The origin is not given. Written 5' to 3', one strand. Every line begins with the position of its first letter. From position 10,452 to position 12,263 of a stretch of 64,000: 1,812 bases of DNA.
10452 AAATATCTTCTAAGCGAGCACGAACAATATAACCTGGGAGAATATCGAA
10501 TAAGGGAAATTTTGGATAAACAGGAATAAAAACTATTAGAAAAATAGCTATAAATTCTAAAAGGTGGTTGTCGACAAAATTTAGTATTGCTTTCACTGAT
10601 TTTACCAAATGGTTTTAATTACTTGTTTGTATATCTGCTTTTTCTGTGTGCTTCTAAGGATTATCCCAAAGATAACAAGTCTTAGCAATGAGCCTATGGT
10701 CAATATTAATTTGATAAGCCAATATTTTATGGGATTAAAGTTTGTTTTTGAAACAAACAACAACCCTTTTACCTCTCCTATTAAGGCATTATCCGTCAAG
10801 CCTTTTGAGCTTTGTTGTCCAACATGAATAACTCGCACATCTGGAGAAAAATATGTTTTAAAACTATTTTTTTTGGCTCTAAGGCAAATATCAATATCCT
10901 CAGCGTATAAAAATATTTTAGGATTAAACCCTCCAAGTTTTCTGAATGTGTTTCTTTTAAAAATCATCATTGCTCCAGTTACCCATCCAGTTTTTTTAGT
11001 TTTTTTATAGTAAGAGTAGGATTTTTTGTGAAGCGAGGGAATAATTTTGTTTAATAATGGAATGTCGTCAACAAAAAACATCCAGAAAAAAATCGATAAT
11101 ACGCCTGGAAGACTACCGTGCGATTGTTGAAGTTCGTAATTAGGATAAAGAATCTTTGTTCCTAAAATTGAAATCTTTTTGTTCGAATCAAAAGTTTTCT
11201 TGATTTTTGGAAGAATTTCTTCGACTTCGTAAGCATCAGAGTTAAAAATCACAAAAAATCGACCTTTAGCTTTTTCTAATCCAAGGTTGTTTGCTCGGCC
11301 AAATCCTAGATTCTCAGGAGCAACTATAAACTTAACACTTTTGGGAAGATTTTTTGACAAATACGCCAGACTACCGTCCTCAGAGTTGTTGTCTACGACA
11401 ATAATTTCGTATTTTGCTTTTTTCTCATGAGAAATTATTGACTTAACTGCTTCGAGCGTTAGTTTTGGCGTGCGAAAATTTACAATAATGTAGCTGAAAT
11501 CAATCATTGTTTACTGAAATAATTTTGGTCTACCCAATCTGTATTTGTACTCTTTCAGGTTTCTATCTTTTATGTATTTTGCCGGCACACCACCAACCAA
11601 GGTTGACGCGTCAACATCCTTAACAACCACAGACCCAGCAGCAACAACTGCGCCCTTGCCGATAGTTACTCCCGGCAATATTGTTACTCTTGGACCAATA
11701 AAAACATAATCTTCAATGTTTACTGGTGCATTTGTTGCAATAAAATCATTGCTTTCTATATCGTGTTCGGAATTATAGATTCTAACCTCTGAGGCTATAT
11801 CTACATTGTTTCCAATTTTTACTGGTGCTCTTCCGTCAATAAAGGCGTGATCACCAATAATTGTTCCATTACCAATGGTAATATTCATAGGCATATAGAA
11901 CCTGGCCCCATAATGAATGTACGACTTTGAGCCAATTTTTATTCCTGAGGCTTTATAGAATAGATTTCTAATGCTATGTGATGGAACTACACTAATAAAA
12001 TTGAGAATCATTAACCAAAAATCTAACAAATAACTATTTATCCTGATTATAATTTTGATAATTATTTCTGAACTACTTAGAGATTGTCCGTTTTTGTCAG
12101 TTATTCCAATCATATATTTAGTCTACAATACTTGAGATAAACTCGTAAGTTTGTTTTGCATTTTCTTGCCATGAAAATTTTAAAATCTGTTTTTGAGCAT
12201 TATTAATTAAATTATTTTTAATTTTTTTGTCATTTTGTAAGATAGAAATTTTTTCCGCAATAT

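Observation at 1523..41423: ~40-kb single-strand glycan-assembly island with about 11 GT-C-fold membrane glycosyltransferases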

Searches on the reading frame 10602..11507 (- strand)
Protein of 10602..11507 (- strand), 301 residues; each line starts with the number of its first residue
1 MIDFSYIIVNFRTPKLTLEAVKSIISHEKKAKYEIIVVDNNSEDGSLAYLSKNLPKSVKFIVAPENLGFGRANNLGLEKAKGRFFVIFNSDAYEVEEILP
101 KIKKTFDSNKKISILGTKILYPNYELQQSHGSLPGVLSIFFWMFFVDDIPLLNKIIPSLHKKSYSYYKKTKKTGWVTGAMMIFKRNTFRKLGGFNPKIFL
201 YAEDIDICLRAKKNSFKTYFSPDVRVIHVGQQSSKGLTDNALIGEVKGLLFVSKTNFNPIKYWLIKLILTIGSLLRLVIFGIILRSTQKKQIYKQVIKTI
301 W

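Call 3: search_protein_families(library=pfam, proteins=[window:10602-11507:-], max_evalue=0.01)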
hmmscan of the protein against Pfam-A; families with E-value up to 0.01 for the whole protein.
window:10602-11507:- (301 aa): 6 families
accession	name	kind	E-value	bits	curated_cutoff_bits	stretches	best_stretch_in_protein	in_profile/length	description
PF00535.33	Glycos_transf_2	-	3.4e-19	69.8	23.3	1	5-190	1-166/168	Glycosyl transferase family 2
PF13641.12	Glyco_tranf_2_3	-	2.7e-16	60.7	27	1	4-237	3-220/230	Glycosyltransferase like family 2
PF10111.15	Glyco_tranf_2_2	-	4.1e-08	33.5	27.3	1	32-213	29-201/276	Glycosyltransferase like family 2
PF13632.12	Glyco_trans_2_3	-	1.7e-06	28.4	27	1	160-230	56-124/198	Glycosyl transferase family group 2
PF13506.12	Glyco_transf_21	-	4.7e-05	23.4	21.7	1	164-225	88-151/174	Glycosyl transferase family 21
PF02709.20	Glyco_transf_7C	-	0.00049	20.1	23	1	164-219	8-63/78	N-terminal domain of galactosyltransferase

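Call 62: search_protein_families(library=ncbifam, proteins=[window:10602-11507:-], max_evalue=0.00001)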
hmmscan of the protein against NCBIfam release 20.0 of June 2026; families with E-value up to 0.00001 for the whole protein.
window:10602-11507:- (301 aa): 11 families
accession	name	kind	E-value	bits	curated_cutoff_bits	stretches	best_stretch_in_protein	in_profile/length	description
NF041875.1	EPS_EpsD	equivalog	2.6e-15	56.7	370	1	30-117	28-115/325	exopolysaccharide biosynthesis glycosyltransferase EpsD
TIGR03965.1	mycofact_glyco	equivalog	9.9e-13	47.8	280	1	173-228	226-280/467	mycofactocin biosynthesis glycosyltransferase MftF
TIGR01556.1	rhamnosyltran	subfamily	9.4e-11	41.4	200.55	0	18-119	7-112/281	rhamnosyltransferase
TIGR04283.1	glyco_like_mftF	equivalog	2.6e-10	40.3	182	0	23-112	19-104/221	TIGR04283 family arsenosugar biosynthesis glycosyltransferase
NF038299.1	EPS_HpsN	equivalog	3.5e-08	32.8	425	1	5-233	4-225/317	hormogonium polysaccharide biosynthesis glycosyltransferase HpsN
NF038302.1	EPS_HpsE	equivalog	1.2e-07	31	300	0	18-126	20-130/307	hormogonium polysaccharide biosynthesis glycosyltransferase HpsE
TIGR03937.1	PgaC_IcaA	equivalog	1.6e-07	30.6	422.3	0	17-109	60-153/407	poly-beta-1,6-N-acetyl-D-glucosamine synthase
TIGR04009.1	wcaE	equivalog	3.8e-07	29.6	369.2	1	4-116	3-117/248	colanic acid biosynthesis glycosyltransferase WcaE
NF047683.1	TeichurnBiosyTuaG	equivalog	6.2e-07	29.3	400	1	9-102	13-107/252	teichuronic acid biosynthesis protein TuaG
NF050050.1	ProtGlycPglI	equivalog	1.3e-06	28.1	500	1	4-99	4-101/306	GalNAc(5)-diNAcBac-PP-undecaprenol beta-1,3-glucosyltransferase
NF007482.0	PRK10073.1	equivalog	9.7e-06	24.8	423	0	8-91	11-95/334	glycosyltransferase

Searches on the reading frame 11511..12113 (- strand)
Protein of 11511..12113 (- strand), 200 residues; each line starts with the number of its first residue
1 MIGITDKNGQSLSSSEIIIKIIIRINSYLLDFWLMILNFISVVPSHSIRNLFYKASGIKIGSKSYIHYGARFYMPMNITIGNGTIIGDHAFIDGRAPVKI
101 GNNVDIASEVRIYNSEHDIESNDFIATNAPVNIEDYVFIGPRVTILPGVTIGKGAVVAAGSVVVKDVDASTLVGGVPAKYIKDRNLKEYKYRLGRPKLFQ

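Call 3: search_protein_families(library=pfam, proteins=[window:11511-12113:-], max_evalue=0.01)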
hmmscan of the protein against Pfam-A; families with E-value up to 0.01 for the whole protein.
window:11511-12113:- (200 aa): 3 families
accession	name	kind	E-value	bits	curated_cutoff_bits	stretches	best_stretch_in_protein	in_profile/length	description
PF00132.30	Hexapep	-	4.4e-16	58.2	27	1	131-163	2-34/36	Bacterial transferase hexapeptide (six repeats)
PF14602.12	Hexapep_2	-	4.1e-09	36.4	27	1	130-163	1-32/34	Hexapeptide repeat of succinyl-transferase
PF25084.1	LbH_EIF2B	-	4.3e-06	27.1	54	1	75-167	19-103/105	EIF2B subunit epsilon LbH domain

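Call 62: search_protein_families(library=ncbifam, proteins=[window:11511-12113:-], max_evalue=0.00001)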
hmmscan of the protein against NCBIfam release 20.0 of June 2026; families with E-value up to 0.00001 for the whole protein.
window:11511-12113:- (200 aa): 37 families (the best 25 are shown)
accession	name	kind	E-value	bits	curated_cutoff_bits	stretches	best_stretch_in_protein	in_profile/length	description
NF007797.0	PRK10502.1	subfamily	4.9e-30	104.5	192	1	39-186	34-181/183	WcaF family extracellular polysaccharide biosynthesis acetyltransferase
NF038307.1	EPS_acetyl_HpsU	equivalog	6e-21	74.9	305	1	26-181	18-175/178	hormogonium polysaccharide biosynthesis acetyltransferase HpsU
NF007499.0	PRK10092.1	equivalog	2.3e-20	73.2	314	1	63-182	59-181/183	maltose O-acetyltransferase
TIGR03532.1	DapD_Ac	equivalog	2.4e-20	73.2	231.75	1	58-187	99-217/231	2,3,4,5-tetrahydropyridine-2,6-dicarboxylate N-acetyltransferase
TIGR03308.1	phn_thr-fam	hypoth_equivalog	5.1e-20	72.2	201.65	1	129-189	107-167/204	phosphonate metabolim protein, transferase hexapeptide repeat family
TIGR03570.1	NeuD_NnaD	subfamily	4.8e-18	65.5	160.8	1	65-179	89-202/202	NeuD/PglB/VioB family sugar acetyltransferase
TIGR04008.1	WcaF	equivalog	1.4e-17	64.1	326.3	1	48-184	42-178/180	colanic acid biosynthesis acetyltransferase WcaF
NF041874.1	EPS_EpsC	equivalog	1.6e-17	63.7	150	1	34-184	22-167/168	serine O-acetyltransferase EpsC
NF007240.0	PRK09677.1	equivalog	1.8e-17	63.5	243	1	78-188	66-188/192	putative lipopolysaccharide biosynthesis O-acetyl transferase WbbJ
NF000311.1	Vat_ABCDEFH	equivalog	2e-17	63.4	300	1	129-188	109-168/201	Vat family streptogramin A O-acetyltransferase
NF058585.1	HptprglPActTf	PfamEq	3.1e-17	62.7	300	1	99-187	79-163/172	heptaprenylglyceryl phosphate O-acetyltransferase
NF007076.0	PRK09527.1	equivalog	3.2e-16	59.3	347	1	56-191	54-192/203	galactoside O-acetyltransferase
NF033468.1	stregram_VatI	exception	1.8e-15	57.3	415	1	133-187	115-169/208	streptogramin A O-acetyltransferase Vat(I)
NF000504.1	stregram_VatH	exception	2.2e-15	57.2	475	1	123-185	110-172/216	streptogramin A O-acetyltransferase Vat(H)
NF000147.1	stregram_VatF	exception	1.8e-14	53.7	400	1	121-187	111-177/221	streptogramin A O-acetyltransferase Vat(F)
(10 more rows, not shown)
